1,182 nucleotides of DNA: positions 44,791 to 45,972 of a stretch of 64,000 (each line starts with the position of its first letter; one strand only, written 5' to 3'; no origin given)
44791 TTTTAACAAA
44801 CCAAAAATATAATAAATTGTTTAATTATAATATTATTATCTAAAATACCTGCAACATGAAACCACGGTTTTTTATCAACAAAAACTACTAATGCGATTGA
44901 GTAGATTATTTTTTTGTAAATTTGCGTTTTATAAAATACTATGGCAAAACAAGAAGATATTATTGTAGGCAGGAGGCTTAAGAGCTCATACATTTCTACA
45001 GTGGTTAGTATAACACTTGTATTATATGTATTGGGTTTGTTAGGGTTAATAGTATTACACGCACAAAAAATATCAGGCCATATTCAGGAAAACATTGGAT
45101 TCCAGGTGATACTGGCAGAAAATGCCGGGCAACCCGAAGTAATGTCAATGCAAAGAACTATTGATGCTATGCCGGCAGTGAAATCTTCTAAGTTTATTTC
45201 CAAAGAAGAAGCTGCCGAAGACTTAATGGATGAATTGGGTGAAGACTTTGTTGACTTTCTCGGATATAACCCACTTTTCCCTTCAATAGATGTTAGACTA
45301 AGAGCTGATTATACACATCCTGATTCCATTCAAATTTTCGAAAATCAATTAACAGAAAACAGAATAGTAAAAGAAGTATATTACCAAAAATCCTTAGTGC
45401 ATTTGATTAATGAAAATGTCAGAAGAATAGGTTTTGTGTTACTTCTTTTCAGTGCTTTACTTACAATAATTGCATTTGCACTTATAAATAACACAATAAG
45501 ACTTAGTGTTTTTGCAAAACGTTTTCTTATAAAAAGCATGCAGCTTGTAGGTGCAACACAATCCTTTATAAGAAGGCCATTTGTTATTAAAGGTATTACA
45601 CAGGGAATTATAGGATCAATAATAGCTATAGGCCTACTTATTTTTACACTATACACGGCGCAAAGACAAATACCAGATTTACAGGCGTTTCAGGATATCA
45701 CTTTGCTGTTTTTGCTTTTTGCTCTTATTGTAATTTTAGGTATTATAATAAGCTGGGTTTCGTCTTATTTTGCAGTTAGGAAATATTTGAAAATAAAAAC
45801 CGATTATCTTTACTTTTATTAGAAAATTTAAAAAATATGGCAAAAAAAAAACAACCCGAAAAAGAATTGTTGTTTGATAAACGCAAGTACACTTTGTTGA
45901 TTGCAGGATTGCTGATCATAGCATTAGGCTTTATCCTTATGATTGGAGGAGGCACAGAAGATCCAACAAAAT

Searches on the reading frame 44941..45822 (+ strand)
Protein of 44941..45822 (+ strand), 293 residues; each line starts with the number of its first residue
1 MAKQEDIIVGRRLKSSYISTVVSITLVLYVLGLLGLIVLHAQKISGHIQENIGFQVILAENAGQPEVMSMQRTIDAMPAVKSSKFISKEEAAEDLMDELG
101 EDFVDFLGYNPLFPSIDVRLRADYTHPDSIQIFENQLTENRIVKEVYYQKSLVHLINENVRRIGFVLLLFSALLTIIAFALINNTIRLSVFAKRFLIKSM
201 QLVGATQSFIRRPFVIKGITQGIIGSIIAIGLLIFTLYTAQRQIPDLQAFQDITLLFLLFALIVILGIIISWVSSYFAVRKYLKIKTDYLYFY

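Call 29: find_encoding_contigs(protein=window:44941-45822:+, flank=10000, max_places=10)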
Protein window:44941-45822:+ (293 aa): 5 contigs read that carry it; 3 places shown.
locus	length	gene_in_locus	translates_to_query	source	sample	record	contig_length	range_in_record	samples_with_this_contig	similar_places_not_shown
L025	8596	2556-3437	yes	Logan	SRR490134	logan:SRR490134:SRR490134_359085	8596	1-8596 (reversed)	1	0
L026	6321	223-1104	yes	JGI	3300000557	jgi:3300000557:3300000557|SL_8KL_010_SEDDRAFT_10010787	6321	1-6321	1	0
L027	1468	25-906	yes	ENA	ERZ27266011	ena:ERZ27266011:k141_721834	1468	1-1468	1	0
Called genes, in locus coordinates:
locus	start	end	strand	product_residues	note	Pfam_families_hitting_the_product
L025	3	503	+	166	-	?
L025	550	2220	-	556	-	PF01268:FTHFS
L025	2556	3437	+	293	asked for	PF18075:FtsX_ECD, PF02687:FtsX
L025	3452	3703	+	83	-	PF11297:DUF3098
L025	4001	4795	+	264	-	PF02673:BacA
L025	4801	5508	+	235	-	PF01509:TruB_N, PF16198:TruB_C_2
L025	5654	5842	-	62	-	-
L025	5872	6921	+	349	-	PF02547:Queuosine_synth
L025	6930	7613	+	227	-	PF01128:IspD, PF12804:NTP_transf_3 (weak)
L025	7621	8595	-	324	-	?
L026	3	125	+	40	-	?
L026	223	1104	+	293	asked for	PF18075:FtsX_ECD, PF02687:FtsX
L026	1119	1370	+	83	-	PF11297:DUF3098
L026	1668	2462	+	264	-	PF02673:BacA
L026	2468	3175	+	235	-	PF01509:TruB_N, PF16198:TruB_C_2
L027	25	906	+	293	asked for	PF18075:FtsX_ECD, PF02687:FtsX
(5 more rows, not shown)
